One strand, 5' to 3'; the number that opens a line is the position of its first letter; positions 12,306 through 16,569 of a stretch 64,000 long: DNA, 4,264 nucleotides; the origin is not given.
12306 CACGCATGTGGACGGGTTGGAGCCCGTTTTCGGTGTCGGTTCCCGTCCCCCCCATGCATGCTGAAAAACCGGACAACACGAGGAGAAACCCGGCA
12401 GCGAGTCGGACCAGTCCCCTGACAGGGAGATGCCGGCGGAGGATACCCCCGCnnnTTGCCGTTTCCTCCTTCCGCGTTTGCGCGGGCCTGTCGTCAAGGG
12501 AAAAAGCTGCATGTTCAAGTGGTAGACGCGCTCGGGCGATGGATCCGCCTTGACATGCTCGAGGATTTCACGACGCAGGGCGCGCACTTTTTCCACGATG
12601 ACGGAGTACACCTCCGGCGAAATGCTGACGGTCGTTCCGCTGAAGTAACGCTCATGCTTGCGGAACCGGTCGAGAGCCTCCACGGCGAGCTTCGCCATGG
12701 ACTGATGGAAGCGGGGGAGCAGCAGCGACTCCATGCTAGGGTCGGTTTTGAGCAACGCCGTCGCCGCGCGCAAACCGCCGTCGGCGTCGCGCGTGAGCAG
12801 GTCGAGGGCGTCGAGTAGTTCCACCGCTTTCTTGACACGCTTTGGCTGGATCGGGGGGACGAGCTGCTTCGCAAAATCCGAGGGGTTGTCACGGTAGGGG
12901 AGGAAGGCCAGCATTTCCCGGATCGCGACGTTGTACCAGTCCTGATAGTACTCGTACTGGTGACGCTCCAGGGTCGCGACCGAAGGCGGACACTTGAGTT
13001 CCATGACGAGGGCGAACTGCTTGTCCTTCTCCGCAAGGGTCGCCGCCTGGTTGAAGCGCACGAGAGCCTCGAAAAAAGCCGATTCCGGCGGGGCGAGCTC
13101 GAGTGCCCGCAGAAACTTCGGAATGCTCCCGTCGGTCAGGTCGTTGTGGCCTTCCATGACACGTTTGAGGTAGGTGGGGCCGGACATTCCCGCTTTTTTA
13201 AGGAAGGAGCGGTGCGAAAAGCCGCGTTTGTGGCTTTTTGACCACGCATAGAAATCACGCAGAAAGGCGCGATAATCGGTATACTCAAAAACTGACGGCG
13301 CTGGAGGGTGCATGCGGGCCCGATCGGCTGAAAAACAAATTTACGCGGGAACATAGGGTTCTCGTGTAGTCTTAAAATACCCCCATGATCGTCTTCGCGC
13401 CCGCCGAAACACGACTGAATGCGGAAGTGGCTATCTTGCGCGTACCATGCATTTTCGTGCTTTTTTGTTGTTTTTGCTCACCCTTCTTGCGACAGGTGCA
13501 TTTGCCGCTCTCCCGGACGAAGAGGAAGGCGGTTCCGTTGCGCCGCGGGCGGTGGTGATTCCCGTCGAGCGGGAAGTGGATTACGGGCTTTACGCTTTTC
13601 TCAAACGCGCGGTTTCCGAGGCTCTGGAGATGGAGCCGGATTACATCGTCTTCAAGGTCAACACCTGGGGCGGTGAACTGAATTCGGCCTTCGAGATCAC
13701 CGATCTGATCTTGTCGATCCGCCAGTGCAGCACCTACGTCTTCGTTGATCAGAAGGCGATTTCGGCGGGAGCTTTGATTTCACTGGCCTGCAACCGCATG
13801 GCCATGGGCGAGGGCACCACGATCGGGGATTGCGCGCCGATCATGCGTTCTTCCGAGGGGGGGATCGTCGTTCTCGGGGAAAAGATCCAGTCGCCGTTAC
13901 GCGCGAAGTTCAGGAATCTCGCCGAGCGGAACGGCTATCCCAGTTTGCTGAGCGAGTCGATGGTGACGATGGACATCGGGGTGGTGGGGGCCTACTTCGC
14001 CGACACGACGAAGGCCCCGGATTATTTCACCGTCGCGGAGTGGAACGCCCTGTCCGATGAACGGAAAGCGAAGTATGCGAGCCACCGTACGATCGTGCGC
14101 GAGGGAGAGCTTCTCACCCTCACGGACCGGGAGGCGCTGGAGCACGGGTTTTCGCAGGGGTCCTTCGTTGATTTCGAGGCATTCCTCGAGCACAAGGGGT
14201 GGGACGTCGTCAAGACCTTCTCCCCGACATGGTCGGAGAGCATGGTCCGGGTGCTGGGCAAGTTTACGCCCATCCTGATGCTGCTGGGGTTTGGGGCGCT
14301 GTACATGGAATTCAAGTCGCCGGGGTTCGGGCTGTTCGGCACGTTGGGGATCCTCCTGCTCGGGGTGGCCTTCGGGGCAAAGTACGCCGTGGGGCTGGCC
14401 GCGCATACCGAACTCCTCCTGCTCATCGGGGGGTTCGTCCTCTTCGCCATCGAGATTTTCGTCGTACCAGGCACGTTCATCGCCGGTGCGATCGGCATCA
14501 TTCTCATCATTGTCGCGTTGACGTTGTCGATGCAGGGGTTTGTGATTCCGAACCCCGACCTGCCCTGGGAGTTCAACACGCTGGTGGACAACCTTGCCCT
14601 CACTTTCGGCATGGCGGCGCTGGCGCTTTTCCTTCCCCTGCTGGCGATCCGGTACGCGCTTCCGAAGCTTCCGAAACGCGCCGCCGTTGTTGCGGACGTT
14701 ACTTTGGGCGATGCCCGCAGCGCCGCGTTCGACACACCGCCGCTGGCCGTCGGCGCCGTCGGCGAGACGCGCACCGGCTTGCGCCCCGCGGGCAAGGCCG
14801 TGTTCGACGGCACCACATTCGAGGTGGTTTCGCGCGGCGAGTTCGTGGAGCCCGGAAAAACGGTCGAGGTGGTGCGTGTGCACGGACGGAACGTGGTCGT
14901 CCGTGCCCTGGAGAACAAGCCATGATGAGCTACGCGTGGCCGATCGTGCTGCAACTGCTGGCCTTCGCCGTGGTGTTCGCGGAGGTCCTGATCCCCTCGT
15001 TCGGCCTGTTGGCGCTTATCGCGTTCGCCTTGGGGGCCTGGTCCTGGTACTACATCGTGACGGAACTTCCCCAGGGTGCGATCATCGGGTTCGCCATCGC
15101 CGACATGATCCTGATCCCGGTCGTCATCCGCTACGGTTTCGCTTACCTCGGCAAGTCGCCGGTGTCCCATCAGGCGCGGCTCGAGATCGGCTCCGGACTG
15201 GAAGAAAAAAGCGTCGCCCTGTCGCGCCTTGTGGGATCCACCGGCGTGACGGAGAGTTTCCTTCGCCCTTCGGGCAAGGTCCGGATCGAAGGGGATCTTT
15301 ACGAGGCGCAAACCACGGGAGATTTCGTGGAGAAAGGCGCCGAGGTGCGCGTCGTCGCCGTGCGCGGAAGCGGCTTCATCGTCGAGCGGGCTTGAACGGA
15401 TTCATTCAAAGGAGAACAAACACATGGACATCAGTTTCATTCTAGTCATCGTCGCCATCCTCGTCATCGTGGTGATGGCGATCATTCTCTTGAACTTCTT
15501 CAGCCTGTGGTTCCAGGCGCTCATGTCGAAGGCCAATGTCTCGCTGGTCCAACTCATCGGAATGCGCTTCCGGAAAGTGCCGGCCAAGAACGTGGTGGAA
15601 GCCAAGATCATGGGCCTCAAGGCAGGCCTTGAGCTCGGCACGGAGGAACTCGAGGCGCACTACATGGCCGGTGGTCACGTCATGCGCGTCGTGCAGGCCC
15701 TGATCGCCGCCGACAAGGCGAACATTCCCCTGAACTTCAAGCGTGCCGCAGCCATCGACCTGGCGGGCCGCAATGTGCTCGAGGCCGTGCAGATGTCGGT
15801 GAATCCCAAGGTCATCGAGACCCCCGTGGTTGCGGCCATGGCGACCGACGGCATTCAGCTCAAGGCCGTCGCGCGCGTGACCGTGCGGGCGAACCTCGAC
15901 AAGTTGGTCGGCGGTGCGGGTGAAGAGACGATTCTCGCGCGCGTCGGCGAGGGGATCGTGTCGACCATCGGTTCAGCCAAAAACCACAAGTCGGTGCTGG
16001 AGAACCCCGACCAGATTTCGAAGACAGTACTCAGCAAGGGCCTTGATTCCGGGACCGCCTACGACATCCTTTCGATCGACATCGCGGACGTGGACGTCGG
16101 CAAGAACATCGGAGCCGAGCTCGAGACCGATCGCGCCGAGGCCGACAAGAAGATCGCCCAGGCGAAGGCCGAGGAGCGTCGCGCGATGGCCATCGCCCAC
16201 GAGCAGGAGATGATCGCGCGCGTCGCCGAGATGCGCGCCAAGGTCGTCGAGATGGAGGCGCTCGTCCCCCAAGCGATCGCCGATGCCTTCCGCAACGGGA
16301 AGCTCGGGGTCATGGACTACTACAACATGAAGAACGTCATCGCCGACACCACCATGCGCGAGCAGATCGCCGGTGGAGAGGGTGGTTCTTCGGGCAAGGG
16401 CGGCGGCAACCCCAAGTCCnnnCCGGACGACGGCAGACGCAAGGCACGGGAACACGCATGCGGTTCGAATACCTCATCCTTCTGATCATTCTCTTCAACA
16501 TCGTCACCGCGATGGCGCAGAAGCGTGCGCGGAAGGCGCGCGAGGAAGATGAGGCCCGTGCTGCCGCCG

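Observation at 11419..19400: Two paralogous cassettes of a TIGR02147/DUF4423 protein translationally coupled to a downstream lipoprotein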

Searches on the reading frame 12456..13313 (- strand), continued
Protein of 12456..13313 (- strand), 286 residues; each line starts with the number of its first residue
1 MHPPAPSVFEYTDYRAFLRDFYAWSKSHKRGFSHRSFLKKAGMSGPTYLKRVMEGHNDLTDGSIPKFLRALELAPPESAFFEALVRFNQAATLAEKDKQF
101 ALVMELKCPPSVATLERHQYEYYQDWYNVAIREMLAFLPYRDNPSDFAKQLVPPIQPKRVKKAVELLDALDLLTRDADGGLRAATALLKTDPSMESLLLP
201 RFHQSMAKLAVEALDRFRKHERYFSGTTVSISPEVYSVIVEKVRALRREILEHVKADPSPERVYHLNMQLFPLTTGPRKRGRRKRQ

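Call 77: search_protein_families(library=ncbifam, proteins=[L099:3522-4040:+, L104:3834-4304:+, L119:1953-2699:+, L103:911-1621:+, L106:1027-1905:+, L151:1560-2381:+, L111:2530-3321:+, L137:3837-4304:+, L132:956-1420:+, L154:3807-4532:+], max_evalue=0.05)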
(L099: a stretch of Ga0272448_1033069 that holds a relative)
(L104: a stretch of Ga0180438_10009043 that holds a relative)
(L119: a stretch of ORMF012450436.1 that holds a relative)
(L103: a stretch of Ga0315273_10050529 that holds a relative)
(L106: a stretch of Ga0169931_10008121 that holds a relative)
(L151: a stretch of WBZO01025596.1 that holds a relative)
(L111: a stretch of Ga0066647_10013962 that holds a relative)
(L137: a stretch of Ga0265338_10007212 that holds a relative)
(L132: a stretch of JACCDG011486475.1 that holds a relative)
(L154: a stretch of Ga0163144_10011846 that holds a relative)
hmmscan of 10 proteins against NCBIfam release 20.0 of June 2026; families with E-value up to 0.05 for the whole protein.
L099:3522-4040:+ (173 aa): 0 families

L104:3834-4304:+ (157 aa): 0 families

L119:1953-2699:+ (249 aa): 0 families

L103:911-1621:+ (237 aa): 0 families

L106:1027-1905:+ (293 aa): 3 families
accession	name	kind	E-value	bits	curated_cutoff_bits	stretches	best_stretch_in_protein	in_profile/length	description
NF033845.1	MSCRAMM_ClfB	exception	0.00035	18.6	999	1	47-165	607-725/871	MSCRAMM family adhesin clumping factor ClfB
NF033609.2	MSCRAMM_ClfA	exception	0.0082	13.9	1150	1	47-161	593-707/934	MSCRAMM family adhesin clumping factor ClfA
NF012181.0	MSCRAMM_SdrD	exception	0.039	11.3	2500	1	53-160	1145-1304/1379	MSCRAMM family adhesin SdrD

L151:1560-2381:+ (274 aa): 0 families

L111:2530-3321:+ (264 aa): 0 families

L137:3837-4304:+ (156 aa): 0 families

L132:956-1420:+ (155 aa): 0 families

L154:3807-4532:+ (242 aa): 1 family
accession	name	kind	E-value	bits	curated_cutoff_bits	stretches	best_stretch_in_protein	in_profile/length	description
NF010254.0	PRK13700.1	subfamily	0.02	13.4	1221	1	16-140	253-367/735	F-type conjugal transfer protein TraD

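Call 78: search_protein_families(library=pfam, proteins=[L099:3522-4040:+, L104:3834-4304:+, L119:1953-2699:+, L103:911-1621:+, L106:1027-1905:+, L151:1560-2381:+, L111:2530-3321:+, L137:3837-4304:+, L132:956-1420:+, L154:3807-4532:+], max_evalue=0.05)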
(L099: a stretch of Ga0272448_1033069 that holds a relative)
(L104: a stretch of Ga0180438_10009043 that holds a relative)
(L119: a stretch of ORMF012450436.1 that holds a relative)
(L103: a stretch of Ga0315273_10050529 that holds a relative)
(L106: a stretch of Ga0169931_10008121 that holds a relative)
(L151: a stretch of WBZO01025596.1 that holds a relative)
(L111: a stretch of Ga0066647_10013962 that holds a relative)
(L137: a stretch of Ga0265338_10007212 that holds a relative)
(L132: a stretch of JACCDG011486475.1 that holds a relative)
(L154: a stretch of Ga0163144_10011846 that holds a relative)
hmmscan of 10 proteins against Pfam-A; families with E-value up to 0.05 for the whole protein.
L099:3522-4040:+ (173 aa): 0 families

L104:3834-4304:+ (157 aa): 1 family
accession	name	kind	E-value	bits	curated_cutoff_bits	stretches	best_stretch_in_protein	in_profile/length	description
PF19682.4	DUF6184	-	0.031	14.9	25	0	105-128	41-64/81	Family of unknown function (DUF6184)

L119:1953-2699:+ (249 aa): 0 families

L103:911-1621:+ (237 aa): 0 families

L106:1027-1905:+ (293 aa): 1 family
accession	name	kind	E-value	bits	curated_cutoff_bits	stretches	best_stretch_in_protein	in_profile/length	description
PF23416.1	DUF7107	-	0.016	16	24.6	0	174-221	1-43/48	Domain of unknown function (DUF7107)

L151:1560-2381:+ (274 aa): 0 families

L111:2530-3321:+ (264 aa): 0 families

L137:3837-4304:+ (156 aa): 0 families

L132:956-1420:+ (155 aa): 0 families

L154:3807-4532:+ (242 aa): 0 families

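Call 102: find_related_loci(query=A6, collection=viral_contigs, flank=8000)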
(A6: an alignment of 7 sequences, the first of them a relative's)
Query A6 (281 aa) in viral_contigs; peptide patterns used: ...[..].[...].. (x = any residue, [..] = any of these).
35 stretches matched a pattern, but none encodes a relative of the query by tblastn (E <= 1e-3).

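Call 103: search_protein_families(library=padloc, proteins=[window:12456-13313:-], max_evalue=0.01)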
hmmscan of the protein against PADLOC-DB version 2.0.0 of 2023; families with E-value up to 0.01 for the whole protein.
window:12456-13313:- (286 aa): 0 families

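Call 104: search_protein_families(library=phrogs, proteins=[window:12456-13313:-], max_evalue=0.01)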
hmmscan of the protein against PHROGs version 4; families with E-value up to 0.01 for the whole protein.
window:12456-13313:- (286 aa): 0 families

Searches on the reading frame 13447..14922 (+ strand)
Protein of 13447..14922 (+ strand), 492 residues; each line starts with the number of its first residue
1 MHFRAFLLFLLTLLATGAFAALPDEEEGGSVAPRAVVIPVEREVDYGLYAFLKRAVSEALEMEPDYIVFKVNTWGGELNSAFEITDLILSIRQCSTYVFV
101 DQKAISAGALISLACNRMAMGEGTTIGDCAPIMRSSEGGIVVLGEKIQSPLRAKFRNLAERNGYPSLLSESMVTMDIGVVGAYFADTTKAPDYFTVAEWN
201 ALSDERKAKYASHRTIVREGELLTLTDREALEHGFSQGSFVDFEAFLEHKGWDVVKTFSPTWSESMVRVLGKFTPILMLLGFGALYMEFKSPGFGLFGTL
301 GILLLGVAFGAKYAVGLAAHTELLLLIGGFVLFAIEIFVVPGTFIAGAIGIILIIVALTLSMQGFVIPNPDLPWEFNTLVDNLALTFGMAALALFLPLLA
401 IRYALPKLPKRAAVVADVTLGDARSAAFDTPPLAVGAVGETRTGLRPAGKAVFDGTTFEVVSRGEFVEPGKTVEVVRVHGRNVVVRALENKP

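Call 95: search_protein_families(library=pfam, proteins=[window:13447-14922:+], max_evalue=0.001)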
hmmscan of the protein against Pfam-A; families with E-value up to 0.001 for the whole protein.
window:13447-14922:+ (492 aa): 3 families
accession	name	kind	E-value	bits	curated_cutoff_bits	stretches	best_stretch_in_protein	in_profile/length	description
PF25145.1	NfeD1b_N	-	6.5e-32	111.1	40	1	36-179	3-141/189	NfeD1b, N-terminal domain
PF24961.1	NfeD_membrane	-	9.1e-20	71.3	26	1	274-394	3-114/119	NfeD integral membrane domain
PF01957.25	NfeD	-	1.3e-09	38.6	29.1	1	435-486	5-56/57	NfeD-like C-terminal, partner-binding domain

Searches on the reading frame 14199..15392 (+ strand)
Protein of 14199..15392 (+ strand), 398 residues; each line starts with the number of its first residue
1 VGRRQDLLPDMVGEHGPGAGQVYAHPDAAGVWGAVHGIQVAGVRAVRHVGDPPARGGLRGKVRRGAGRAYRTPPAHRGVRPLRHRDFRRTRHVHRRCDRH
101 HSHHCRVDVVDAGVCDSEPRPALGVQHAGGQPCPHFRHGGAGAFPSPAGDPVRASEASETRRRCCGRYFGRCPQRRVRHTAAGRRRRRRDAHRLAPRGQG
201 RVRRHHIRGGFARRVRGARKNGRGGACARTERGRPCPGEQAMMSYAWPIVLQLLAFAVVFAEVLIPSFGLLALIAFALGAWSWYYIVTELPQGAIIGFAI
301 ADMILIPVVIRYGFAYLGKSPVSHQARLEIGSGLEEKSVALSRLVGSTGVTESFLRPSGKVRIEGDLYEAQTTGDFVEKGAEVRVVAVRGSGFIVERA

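Call 95: search_protein_families(library=pfam, proteins=[window:14199-15392:+], max_evalue=0.001)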
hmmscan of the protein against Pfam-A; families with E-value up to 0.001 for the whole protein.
window:14199-15392:+ (398 aa): 1 family
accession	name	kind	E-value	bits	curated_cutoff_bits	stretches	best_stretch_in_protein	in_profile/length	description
PF01957.25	NfeD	-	2e-14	53.9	29.1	1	343-397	3-57/57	NfeD-like C-terminal, partner-binding domain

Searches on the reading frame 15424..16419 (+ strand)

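Call 95: search_protein_families(library=pfam, proteins=[window:15424-16419:+], max_evalue=0.001)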
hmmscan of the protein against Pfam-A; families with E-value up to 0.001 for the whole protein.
window:15424-16419:+ (332 aa): 1 family
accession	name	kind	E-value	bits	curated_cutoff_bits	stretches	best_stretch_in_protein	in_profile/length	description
PF12127.13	FloA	-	4.1e-155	516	34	1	9-317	2-312/314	Flotillin-like protein FloA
